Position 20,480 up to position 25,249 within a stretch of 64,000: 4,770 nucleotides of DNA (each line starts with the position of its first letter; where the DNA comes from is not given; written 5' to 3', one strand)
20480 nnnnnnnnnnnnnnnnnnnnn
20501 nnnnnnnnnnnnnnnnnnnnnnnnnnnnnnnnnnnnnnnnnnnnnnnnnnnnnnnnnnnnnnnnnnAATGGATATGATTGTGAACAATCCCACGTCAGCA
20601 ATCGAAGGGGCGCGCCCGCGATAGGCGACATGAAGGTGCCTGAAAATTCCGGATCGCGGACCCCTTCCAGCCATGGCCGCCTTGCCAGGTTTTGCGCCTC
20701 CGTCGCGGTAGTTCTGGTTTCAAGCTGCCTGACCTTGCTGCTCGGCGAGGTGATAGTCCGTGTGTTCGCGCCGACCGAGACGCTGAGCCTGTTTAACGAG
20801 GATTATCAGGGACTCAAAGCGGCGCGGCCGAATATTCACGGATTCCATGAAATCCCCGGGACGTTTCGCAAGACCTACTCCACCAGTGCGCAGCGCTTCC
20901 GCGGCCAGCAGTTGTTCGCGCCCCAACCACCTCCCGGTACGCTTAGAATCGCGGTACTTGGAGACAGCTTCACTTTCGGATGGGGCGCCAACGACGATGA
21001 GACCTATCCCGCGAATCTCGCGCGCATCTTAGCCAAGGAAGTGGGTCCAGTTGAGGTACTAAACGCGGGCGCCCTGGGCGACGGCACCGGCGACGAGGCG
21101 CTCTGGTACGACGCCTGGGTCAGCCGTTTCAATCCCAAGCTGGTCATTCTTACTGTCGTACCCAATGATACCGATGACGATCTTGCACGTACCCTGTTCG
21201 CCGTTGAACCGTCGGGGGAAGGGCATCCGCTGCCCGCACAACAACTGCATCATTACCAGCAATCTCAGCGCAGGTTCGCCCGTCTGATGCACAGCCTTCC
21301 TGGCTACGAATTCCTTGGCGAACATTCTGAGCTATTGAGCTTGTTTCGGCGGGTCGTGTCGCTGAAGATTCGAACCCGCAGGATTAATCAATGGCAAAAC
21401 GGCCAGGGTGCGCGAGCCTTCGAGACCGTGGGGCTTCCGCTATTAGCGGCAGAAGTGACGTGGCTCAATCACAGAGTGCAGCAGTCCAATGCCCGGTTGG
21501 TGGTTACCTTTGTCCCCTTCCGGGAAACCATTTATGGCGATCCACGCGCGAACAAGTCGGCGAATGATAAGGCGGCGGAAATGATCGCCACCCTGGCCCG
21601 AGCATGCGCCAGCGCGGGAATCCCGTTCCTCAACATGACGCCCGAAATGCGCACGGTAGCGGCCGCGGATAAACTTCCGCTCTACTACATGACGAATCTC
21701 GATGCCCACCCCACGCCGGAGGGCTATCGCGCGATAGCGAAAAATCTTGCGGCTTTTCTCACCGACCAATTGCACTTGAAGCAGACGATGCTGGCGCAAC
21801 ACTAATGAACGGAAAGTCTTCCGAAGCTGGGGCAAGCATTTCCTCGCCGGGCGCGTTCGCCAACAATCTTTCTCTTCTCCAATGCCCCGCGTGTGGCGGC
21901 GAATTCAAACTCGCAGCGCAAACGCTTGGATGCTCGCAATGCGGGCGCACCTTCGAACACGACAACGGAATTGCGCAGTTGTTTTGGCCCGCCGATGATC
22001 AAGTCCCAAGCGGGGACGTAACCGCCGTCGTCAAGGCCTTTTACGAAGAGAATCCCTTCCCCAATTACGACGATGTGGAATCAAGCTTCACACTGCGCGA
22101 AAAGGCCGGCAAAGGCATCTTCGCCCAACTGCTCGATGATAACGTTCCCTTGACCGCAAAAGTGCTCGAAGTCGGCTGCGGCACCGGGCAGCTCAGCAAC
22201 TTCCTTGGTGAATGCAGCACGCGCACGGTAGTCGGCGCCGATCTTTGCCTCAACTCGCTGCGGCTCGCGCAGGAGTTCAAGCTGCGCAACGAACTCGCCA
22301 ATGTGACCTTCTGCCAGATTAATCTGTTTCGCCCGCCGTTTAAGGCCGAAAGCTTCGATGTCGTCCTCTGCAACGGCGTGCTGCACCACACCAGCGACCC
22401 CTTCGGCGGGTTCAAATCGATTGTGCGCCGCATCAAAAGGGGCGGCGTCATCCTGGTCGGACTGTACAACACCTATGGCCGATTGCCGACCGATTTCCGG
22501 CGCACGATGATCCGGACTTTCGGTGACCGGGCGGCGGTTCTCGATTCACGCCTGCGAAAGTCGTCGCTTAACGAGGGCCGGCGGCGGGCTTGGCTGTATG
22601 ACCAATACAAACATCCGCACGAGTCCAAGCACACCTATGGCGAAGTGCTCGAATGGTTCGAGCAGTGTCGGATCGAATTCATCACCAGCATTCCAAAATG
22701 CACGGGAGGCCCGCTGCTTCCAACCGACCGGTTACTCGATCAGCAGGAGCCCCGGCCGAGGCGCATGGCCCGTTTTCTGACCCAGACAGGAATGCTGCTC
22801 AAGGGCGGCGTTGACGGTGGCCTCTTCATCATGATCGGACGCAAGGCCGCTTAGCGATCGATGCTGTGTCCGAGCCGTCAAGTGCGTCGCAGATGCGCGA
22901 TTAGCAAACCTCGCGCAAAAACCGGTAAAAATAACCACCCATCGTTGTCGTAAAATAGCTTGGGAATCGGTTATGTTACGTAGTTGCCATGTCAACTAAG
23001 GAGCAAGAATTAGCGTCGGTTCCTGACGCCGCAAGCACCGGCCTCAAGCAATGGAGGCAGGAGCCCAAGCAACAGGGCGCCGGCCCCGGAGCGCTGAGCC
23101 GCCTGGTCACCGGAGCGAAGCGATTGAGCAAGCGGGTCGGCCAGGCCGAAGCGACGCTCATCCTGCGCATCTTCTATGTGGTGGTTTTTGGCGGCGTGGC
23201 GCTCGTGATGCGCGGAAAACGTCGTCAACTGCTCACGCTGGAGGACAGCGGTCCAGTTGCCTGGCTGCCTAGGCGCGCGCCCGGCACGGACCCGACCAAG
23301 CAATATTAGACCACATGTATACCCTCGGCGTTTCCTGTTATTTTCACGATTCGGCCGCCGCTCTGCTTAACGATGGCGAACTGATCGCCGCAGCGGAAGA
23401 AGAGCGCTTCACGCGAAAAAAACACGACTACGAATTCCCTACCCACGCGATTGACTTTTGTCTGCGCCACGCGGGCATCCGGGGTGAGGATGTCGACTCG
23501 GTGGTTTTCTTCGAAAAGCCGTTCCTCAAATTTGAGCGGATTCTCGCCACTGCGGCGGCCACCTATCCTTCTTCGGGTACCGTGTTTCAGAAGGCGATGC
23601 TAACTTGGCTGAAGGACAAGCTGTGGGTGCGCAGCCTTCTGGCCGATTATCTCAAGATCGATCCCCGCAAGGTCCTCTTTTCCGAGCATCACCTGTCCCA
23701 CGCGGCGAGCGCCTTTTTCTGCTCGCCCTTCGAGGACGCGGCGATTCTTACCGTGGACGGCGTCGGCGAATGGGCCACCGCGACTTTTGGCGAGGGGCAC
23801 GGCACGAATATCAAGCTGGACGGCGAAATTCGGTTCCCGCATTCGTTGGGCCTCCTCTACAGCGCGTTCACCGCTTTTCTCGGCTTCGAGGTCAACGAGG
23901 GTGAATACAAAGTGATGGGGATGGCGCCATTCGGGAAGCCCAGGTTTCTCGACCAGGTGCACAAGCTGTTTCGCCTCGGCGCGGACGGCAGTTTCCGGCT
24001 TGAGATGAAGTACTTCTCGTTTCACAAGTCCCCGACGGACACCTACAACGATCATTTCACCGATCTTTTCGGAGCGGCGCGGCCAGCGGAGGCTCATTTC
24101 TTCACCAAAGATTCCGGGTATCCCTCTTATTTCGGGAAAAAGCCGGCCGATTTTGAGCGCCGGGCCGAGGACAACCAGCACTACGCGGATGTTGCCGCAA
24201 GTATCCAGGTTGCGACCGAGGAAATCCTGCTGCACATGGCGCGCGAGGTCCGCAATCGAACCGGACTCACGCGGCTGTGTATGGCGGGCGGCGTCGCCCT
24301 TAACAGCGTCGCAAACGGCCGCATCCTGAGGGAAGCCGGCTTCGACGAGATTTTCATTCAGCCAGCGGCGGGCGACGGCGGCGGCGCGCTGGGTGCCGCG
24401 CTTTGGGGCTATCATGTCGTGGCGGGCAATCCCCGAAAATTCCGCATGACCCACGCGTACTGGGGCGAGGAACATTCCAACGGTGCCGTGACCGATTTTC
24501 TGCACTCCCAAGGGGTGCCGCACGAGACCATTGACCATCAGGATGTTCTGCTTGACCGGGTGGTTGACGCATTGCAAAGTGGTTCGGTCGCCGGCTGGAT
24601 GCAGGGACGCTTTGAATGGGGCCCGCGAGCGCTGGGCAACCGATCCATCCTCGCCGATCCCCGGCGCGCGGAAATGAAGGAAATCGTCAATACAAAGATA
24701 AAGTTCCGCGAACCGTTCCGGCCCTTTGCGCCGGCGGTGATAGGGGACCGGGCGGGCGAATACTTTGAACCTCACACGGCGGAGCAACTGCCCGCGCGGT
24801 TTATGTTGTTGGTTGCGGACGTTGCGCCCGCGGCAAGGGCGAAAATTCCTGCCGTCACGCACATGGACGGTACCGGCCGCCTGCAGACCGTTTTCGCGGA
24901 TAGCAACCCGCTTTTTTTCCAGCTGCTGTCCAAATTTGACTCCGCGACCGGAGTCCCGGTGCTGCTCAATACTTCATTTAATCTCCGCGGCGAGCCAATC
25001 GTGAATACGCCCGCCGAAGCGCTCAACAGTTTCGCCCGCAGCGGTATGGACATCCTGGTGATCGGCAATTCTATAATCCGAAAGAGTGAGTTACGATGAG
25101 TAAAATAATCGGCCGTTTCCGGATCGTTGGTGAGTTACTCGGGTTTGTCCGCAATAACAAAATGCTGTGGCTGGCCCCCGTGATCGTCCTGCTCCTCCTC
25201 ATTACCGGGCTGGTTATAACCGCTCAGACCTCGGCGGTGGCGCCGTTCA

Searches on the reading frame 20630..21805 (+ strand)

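Call 7: search_protein_families(library=pfam, proteins=[window:20630-21805:+], max_evalue=0.0001)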
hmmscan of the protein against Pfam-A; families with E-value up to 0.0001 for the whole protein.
window:20630-21805:+ (391 aa): 3 families
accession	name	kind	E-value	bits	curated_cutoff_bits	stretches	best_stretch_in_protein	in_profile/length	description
PF13472.12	Lipase_GDSL_2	-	4.6e-18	66.8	32.9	1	109-368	1-178/178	GDSL-like Lipase/Acylhydrolase family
PF16822.11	ALGX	-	2e-11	44.5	26.5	1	273-384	29-137/268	SGNH hydrolase-like domain, acetyltransferase AlgX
PF00657.28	Lipase_GDSL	-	1.3e-07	32.4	23.6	1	107-372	1-207/208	GDSL-like Lipase/Acylhydrolase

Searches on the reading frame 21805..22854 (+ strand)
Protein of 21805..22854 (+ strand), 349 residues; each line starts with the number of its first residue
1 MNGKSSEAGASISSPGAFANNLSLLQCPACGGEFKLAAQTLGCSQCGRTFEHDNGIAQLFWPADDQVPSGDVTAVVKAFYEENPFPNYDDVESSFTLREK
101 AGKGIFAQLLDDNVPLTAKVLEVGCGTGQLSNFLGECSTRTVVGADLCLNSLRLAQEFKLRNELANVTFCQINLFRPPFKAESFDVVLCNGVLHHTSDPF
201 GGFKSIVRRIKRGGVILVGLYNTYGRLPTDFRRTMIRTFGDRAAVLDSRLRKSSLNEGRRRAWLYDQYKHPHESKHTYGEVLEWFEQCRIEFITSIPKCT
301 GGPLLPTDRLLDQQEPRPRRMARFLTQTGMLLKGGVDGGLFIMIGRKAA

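Call 7: search_protein_families(library=pfam, proteins=[window:21805-22854:+], max_evalue=0.0001)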
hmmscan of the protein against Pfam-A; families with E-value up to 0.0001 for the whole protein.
window:21805-22854:+ (349 aa): 7 families
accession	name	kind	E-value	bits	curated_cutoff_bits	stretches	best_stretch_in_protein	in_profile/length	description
PF08241.18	Methyltransf_11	-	1.1e-18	68.1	21.2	1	121-217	1-94/95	Methyltransferase domain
PF13847.12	Methyltransf_31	-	8.8e-18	64.8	27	1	119-232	6-123/145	Methyltransferase domain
PF13649.12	Methyltransf_25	-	2.2e-16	60.8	27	1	120-214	1-97/97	Methyltransferase domain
PF08242.18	Methyltransf_12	-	3.1e-15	57.1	30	1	121-216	1-98/98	Methyltransferase domain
PF13489.12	Methyltransf_23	-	1e-12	48.5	27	1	115-233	21-131/164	Methyltransferase domain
PF05175.20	MTS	-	1.3e-07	31.9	23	1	105-196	22-111/170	Methyltransferase small domain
PF01209.24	Ubie_methyltran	-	2e-07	31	20.1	1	117-218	48-151/233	ubiE/COQ5 methyltransferase family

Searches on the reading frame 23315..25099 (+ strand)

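Call 8: search_protein_families(library=pfam, proteins=[window:23315-25099:+], max_evalue=0.0001)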
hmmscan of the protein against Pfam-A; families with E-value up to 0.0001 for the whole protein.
window:23315-25099:+ (594 aa): 2 families
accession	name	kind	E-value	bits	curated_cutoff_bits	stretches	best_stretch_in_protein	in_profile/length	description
PF02543.21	Carbam_trans_N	-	4.1e-85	286.7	24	1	4-363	3-346/346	Carbamoyltransferase N-terminus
PF16861.10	Carbam_trans_C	-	1.3e-67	227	27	1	418-590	2-170/170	Carbamoyltransferase C-terminus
